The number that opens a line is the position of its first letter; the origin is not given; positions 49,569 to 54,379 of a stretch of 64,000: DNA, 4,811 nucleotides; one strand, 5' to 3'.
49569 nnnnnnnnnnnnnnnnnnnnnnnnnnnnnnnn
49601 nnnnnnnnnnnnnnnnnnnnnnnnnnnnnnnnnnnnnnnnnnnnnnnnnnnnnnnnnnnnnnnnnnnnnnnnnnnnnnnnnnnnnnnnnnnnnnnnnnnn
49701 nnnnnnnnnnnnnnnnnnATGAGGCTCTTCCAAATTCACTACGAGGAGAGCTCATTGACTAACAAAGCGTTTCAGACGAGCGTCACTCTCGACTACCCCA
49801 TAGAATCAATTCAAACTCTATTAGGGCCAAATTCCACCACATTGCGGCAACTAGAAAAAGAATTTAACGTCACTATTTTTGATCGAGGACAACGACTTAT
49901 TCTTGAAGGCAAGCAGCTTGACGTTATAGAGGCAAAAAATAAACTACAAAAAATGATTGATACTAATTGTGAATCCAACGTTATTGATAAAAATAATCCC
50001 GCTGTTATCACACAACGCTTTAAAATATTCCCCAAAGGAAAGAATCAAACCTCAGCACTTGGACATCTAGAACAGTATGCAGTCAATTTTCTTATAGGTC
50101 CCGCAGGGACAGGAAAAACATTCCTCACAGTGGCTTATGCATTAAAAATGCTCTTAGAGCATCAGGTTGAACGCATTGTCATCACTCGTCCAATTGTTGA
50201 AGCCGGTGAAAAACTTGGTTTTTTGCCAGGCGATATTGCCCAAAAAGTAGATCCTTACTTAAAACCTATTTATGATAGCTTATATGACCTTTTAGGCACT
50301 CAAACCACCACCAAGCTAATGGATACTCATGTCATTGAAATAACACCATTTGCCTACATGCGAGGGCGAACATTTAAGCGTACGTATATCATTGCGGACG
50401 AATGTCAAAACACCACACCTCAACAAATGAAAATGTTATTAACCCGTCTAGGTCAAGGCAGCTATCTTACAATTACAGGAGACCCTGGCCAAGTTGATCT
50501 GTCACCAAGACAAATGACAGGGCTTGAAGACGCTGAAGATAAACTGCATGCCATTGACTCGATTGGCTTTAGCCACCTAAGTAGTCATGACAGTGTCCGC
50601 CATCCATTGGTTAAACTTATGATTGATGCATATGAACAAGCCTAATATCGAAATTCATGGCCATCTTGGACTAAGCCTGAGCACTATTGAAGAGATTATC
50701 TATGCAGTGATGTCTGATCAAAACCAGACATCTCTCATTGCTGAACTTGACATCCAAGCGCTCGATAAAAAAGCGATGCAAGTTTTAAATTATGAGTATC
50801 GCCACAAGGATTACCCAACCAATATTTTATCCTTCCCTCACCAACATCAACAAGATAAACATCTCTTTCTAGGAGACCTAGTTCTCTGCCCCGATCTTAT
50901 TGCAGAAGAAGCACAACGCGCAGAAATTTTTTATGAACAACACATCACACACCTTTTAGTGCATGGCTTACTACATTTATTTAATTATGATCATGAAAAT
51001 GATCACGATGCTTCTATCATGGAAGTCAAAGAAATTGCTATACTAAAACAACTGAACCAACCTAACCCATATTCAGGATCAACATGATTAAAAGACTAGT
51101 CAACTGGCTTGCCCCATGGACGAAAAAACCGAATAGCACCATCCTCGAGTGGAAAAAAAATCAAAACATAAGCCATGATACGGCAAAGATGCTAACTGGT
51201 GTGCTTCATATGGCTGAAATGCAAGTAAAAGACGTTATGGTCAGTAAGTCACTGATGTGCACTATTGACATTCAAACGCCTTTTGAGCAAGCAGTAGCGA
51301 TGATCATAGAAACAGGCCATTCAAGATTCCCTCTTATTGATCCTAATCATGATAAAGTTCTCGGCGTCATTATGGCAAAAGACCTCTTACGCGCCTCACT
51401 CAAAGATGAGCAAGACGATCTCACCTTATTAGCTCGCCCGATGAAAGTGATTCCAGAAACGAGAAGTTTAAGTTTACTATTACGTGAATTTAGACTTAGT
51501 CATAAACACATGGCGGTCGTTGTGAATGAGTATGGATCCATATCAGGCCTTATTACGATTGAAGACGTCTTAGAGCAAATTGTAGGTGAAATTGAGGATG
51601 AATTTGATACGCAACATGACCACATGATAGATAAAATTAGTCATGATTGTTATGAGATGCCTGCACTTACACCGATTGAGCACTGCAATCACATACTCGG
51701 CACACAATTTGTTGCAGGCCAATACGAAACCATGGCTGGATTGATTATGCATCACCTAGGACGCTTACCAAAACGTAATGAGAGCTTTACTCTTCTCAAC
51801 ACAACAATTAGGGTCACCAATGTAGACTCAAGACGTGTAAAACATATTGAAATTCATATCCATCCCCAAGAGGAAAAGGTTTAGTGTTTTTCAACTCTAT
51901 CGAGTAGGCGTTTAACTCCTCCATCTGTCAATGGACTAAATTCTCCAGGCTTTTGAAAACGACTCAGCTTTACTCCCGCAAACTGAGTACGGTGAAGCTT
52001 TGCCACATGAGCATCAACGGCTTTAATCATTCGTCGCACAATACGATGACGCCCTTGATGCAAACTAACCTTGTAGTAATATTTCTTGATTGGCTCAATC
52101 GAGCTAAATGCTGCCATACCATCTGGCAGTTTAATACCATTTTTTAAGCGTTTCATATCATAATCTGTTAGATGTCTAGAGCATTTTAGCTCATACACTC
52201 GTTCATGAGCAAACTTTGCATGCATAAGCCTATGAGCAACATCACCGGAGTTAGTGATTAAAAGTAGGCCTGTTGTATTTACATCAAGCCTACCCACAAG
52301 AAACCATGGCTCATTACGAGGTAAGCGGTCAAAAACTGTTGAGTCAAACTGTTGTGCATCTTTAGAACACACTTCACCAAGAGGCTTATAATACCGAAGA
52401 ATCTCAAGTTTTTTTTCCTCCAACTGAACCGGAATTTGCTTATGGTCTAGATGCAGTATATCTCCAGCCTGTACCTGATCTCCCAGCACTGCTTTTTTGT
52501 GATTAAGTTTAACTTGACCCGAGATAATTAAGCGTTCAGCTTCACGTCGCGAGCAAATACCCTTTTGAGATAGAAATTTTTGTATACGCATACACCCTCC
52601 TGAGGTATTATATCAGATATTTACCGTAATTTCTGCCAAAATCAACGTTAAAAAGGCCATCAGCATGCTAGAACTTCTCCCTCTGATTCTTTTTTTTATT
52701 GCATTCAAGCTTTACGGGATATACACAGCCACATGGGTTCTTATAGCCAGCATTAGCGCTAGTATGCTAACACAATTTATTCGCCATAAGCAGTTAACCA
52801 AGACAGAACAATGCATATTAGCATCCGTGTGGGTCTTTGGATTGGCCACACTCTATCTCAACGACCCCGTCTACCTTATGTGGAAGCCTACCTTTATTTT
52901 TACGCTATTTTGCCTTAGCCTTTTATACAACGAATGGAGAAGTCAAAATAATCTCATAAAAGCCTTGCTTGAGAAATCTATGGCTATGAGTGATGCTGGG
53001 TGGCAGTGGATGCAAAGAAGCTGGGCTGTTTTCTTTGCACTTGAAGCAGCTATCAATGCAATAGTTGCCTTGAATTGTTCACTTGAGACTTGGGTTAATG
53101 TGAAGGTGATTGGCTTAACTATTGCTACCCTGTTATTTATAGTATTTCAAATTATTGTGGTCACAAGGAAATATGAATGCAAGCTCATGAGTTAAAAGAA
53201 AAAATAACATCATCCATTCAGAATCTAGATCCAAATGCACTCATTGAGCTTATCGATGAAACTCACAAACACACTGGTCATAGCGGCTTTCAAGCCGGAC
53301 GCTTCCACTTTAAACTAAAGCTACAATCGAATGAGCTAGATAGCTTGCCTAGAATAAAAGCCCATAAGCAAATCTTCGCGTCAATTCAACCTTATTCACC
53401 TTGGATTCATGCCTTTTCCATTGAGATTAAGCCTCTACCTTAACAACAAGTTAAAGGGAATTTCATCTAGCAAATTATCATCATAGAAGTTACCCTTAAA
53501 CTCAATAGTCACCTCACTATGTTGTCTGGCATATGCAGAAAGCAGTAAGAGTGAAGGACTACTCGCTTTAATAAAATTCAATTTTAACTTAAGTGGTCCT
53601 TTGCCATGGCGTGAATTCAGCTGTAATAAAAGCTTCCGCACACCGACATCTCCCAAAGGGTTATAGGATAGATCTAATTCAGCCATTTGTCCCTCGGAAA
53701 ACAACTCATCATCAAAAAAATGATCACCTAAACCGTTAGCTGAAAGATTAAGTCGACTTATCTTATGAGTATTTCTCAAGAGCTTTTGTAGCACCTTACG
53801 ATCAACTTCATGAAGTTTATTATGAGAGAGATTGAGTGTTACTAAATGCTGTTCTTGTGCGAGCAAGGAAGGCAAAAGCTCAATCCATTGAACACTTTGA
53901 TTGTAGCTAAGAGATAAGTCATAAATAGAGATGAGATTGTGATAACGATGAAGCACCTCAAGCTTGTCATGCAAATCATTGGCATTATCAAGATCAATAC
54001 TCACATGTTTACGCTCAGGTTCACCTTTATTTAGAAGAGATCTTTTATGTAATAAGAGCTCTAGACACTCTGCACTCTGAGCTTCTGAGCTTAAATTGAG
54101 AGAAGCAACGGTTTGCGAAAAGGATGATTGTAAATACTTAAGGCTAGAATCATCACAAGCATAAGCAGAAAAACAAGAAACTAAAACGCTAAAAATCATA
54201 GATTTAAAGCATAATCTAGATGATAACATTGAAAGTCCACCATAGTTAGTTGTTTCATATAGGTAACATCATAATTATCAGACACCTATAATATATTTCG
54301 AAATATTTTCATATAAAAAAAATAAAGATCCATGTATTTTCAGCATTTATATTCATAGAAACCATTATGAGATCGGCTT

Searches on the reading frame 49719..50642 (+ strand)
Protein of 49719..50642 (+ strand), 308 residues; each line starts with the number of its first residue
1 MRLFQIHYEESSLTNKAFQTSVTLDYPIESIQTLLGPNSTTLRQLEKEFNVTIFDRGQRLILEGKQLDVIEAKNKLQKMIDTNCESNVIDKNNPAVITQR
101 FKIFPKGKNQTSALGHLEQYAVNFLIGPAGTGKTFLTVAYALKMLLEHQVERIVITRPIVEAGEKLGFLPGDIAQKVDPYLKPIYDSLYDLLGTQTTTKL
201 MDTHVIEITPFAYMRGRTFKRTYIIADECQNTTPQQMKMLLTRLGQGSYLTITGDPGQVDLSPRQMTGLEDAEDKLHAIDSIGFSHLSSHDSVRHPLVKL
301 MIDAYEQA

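Call 32: search_protein_families(library=pfam, proteins=[window:49719-50642:+], max_evalue=0.001)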
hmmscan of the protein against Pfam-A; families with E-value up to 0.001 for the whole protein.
window:49719-50642:+ (308 aa): 6 families
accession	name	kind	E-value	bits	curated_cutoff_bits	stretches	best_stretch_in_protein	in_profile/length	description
PF02562.22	PhoH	-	4.5e-79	265.1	27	1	103-306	2-205/205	PhoH-like protein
PF13245.12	AAA_19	-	1.7e-09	38.4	25.1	1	111-259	2-129/134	AAA domain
PF13604.12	AAA_30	-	7e-07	29.6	27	1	109-259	5-128/191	AAA domain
PF00580.27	UvrD-helicase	-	7e-06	26.4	23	0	220-258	212-250/271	UvrD/REP helicase N-terminal domain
PF23254.1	KH_PARP14_8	-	0.00027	21.2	27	1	30-81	10-63/66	PARP14-like, eighth type I KH domain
PF13481.12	AAA_25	-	0.00046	20.3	27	1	115-150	28-63/195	AAA domain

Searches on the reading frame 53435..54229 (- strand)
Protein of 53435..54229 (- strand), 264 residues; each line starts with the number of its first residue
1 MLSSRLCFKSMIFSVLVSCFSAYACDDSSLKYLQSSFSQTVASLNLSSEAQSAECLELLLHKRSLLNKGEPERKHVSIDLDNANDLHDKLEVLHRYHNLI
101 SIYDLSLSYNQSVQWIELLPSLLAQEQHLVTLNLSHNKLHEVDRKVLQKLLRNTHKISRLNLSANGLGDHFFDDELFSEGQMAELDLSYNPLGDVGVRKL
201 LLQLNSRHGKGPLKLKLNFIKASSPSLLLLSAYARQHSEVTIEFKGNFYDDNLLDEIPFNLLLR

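Call 32: search_protein_families(library=pfam, proteins=[window:53435-54229:-], max_evalue=0.001)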
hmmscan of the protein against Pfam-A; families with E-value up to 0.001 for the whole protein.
window:53435-54229:- (264 aa): 2 families
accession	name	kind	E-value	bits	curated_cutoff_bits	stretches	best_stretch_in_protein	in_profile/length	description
PF13516.12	LRR_6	-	1.2e-06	28.5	23.4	0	184-200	7-23/24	Leucine Rich repeat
PF00560.39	LRR_1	-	5.9e-05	22.9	20.6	0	128-149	1-22/23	Leucine Rich Repeat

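Call 48: search_protein_families(library=ncbifam, proteins=[window:53435-54229:-], max_evalue=0.01)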
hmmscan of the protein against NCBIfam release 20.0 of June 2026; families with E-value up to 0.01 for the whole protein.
window:53435-54229:- (264 aa): 0 families
